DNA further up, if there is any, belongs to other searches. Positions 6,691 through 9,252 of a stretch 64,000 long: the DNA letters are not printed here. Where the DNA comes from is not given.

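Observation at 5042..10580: AraC-controlled operon: PflA-like activase, short divergent glycyl radical enzyme and a coupled leaderless sulfatase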

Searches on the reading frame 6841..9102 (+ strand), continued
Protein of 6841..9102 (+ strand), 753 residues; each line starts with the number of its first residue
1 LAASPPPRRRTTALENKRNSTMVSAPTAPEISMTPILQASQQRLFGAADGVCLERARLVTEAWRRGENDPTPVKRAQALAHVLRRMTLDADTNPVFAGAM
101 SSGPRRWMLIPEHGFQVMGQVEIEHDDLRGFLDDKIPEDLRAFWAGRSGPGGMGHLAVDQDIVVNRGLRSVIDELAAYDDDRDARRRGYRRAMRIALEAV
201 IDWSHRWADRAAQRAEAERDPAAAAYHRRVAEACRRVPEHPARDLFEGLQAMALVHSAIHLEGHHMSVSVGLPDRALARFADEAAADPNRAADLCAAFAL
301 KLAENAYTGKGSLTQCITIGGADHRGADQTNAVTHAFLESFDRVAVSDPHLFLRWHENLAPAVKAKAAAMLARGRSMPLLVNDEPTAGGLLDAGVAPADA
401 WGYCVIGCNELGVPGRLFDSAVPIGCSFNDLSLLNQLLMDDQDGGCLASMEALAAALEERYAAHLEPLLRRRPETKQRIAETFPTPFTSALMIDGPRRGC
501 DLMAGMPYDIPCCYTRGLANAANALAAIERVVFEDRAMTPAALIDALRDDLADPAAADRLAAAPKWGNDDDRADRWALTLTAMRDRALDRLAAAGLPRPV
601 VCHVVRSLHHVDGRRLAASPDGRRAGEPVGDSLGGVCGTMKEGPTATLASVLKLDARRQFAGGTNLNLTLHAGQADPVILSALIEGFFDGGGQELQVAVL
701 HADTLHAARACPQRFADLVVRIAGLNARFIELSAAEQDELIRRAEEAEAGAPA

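Call 66: search_protein_families(library=pfam, alignment_id=A4, max_evalue=0.00001)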
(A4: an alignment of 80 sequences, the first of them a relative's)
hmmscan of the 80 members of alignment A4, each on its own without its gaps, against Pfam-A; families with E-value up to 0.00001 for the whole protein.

A. member 1, L067:2-3496:+ (1164 aa): 31 families (the best 25 are shown)
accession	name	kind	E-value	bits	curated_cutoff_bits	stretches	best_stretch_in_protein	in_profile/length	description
PF25174.1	Beta-prop_THOC3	-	1.2e-28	100.4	305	1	1-214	75-270/272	THOC3 beta-propeller domain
PF00400.38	WD40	-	1.1e-24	86.2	27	1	94-131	1-38/39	WD domain, G-beta repeat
PF25173.1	Beta-prop_WDR3_1st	-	5.3e-24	85.4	154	1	40-188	9-155/184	WDR3 first beta-propeller domain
PF24817.1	WD40_WDHD1_1st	-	1.4e-22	80.6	109.9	2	104-215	86-196/291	WDHD1 first WD40 domain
PF24814.1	WD40_Prp19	-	6.9e-22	78.2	320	1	79-233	24-169/281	Prp19 WD40 domain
PF23414.1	Beta-prop_EML_2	-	5.7e-20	72.2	90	2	80-185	57-163/266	Echinoderm microtubule-associated protein second beta-propeller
PF08477.19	Roc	-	9.2e-20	71.5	27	1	249-375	1-119/119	Ras of Complex, Roc, domain of DAPkinase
PF00071.28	Ras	-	3e-19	69.6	21.6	1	249-413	1-151/162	Ras family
PF24807.1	WD40_CDC20-Fz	-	1.3e-18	67.8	200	1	7-186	41-220/292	CDC20/Fizzy WD40 domain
PF25175.1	Beta-prop_WDR5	-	1.5e-16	60.9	250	1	24-178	18-168/296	WDR5 beta-propeller domain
PF24105.1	Beta-prop_CAF1B_HIR1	-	3.1e-14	53.2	80.5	1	52-132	122-200/383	CAF1B/HIR1 beta-propeller domain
PF25172.1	Beta-prop_WDR3_2nd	-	2.4e-11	43.8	140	1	6-177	125-290/293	WDR3 second beta-propeller domain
PF23383.1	Beta-prop_IFT140_1st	-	8.7e-11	41.6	27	1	13-132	11-130/406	IFT140 first beta-propeller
PF23389.1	Beta-prop_WDR19_1st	-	4.8e-10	39.4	27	1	22-131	44-149/325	WDR19 first beta-propeller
PF25168.1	Beta-prop_WDR36-Utp21_2nd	-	1.2e-09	38.4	84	1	85-164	221-299/335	WDR36/Utp21 second beta-propeller domain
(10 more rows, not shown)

B. families by the number of members that match (of 80 scanned): 107 families (the first 25 are shown)
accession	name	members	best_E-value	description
PF00884.28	Sulfatase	12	2.3e-64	Sulfatase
PF16347.10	SGSH_C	10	1.3e-19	N-sulphoglucosamine sulphohydrolase, C-terminal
PF12838.12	Fer4_7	9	1.1e-10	4Fe-4S dicluster domain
PF01663.27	Phosphodiest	8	3.5e-10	Type I phosphodiesterase / nucleotide pyrophosphatase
PF04055.27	Radical_SAM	7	6.1e-17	Radical SAM superfamily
PF13353.11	Fer4_12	7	8.7e-13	4Fe-4S single cluster domain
PF00037.32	Fer4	7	5.1e-12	4Fe-4S binding domain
PF13237.11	Fer4_10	7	1.4e-07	4Fe-4S dicluster domain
PF12837.12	Fer4_6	6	1.9e-10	4Fe-4S binding domain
PF12797.12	Fer4_2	6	5.1e-09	4Fe-4S binding domain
PF22725.1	GFO_IDH_MocA_C3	5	4.7e-28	GFO/IDH/MocA C-terminal domain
PF02894.22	GFO_IDH_MocA_C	5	2.3e-20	Oxidoreductase family, C-terminal alpha/beta domain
PF00480.26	ROK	4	9.5e-68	ROK family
PF01261.30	AP_endonuc_2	4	7.1e-44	Xylose isomerase-like TIM barrel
PF01408.29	GFO_IDH_MocA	4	1.9e-33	Oxidoreductase family, NAD-binding Rossmann fold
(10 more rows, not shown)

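Call 67: search_protein_families(library=pfam, alignment_id=A5, max_evalue=0.00001)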
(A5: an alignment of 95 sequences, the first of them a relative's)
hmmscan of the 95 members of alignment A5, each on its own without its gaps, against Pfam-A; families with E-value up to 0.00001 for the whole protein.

A. member 1, L004:1762-2622:+ (286 aa): 1 family
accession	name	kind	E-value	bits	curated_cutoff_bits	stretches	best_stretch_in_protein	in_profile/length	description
PF05721.19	PhyH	-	1.7e-31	110.6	22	1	14-227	1-213/213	Phytanoyl-CoA dioxygenase (PhyH)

B. families by the number of members that match (of 95 scanned): 109 families (the first 25 are shown)
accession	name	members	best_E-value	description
PF00884.28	Sulfatase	5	3.5e-59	Sulfatase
PF16347.10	SGSH_C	5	7.7e-20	N-sulphoglucosamine sulphohydrolase, C-terminal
PF12833.13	HTH_18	3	3.1e-23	Helix-turn-helix domain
PF01208.23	URO-D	3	3.9e-20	Uroporphyrinogen decarboxylase (URO-D)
PF00165.29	HTH_AraC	3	2.6e-17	Bacterial regulatory helix-turn-helix proteins, AraC family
PF00005.33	ABC_tran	2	7.1e-57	ABC transporter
PF00561.26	Abhydrolase_1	2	1e-38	alpha/beta hydrolase fold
PF05721.19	PhyH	2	1.2e-31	Phytanoyl-CoA dioxygenase (PhyH)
PF01925.25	TauE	2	5.1e-30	Sulfite exporter TauE/SafE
PF12697.13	Abhydrolase_6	2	6.2e-25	Alpha/beta hydrolase family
PF13304.12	AAA_21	2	7.6e-21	AAA domain, putative AbiEii toxin, Type IV TA system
PF13649.12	Methyltransf_25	2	1.6e-20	Methyltransferase domain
PF12146.15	Hydrolase_4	2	1.3e-17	Serine aminopeptidase, S33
PF13229.12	Beta_helix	2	1e-10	Right handed beta helix region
PF00754.31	F5_F8_type_C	2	1.5e-08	F5/8 type C domain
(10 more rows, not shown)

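Call 69: search_protein_representatives(protein=window:6901-9099:+)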
Query: 733 residues. Proteins with E-value up to 0.001 (for the whole library): 4268; up to 1e-10: 2542; up to 1e-30: 950. The best 150 are listed.
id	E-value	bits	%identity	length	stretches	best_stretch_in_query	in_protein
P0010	3.2e-252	855.6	60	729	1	12-727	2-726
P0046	9.2e-236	801.1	55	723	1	22-725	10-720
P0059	5.5e-234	795.2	56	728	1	14-726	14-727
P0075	5.3e-230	782.1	53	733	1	4-730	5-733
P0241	9.5e-187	639.1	53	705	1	17-727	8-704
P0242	3.9e-174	597.4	50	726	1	22-730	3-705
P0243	4.4e-170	584.0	45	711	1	15-725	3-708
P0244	3.4e-166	571.2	47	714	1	16-726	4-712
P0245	6.0e-164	563.7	46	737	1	20-726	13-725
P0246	8.6e-151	520.2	55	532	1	13-510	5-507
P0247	9.3e-151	520.1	45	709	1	19-725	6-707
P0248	1.1e-150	519.9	49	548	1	38-570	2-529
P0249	1.4e-144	499.8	52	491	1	241-727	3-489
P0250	5.6e-140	484.5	47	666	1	88-726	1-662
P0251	6.8e-136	471.0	51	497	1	232-727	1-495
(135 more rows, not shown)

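Call 80: list_cluster_members(proteins=[P0001, P0121])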
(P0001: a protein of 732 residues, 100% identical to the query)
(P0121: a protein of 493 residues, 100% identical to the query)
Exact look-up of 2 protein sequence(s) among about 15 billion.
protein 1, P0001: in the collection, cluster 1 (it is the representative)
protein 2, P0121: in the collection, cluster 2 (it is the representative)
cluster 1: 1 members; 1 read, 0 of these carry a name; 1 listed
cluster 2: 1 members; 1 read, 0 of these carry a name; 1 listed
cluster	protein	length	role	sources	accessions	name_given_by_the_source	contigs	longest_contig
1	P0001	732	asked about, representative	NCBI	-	-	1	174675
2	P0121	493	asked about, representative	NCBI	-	-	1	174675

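Call 81: search_solved_structures(query=L081:8353-9249:+, max_evalue=0.001)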
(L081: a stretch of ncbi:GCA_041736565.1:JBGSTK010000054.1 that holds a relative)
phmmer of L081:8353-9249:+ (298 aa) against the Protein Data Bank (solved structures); distinct sequences matched with E-value up to 0.001: 14.
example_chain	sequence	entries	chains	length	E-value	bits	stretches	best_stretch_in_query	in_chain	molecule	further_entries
4xab_A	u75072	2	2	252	1.8e-11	47.3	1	110-231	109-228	EvdO2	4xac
2a1x_A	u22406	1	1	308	7.3e-11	45.2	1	8-232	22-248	Phytanoyl-CoA dioxygenase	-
6zyk_A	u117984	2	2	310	5.1e-10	42.5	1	97-242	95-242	Monooxygenase | Uncharacterized protein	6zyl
2rdn_A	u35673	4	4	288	2.8e-08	36.8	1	17-238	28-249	1-deoxypentalenic acid 11-beta hydroxylase; Fe(II)/alpha-ketoglutarate dependent hydroxyla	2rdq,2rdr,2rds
3emr_A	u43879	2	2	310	4.6e-07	32.7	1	6-168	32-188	EctD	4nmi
4mhr_A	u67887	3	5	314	6.6e-07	32.2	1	5-172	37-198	Ectoine hydroxylase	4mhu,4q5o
2opw_A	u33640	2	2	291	2e-06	30.6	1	63-229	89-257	PHYHD1 protein | Phytanoyl-CoA dioxygenase domain-containing protein 1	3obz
7dt0_A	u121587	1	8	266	9.8e-06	28.4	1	91-254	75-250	Phytanoyl-CoA dioxygenase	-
7e01_A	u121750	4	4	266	2.4e-05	27.1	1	91-254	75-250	Phytanoyl-CoA dioxygenase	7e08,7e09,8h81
7dzz_A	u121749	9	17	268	2.4e-05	27.1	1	91-254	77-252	Phytanoyl-CoA dioxygenase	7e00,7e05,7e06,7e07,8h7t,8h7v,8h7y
8fnc_14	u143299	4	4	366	3.6e-05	26.5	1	103-168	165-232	Phytanoyl-CoA dioxygenase family protein | RNA-editing substrate-binding complex protein 14 (RESC14)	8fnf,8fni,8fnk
5nch_A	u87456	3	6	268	5.2e-05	26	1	86-230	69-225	Leucine hydroxylase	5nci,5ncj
9c9n_A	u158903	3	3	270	0.00015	24.5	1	104-242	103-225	Fe/2-OG dependent dioxygenase MysH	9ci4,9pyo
9pze_A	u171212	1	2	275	0.00017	24.4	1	104-242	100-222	Fe/2-OG dependent dioxygenase MysH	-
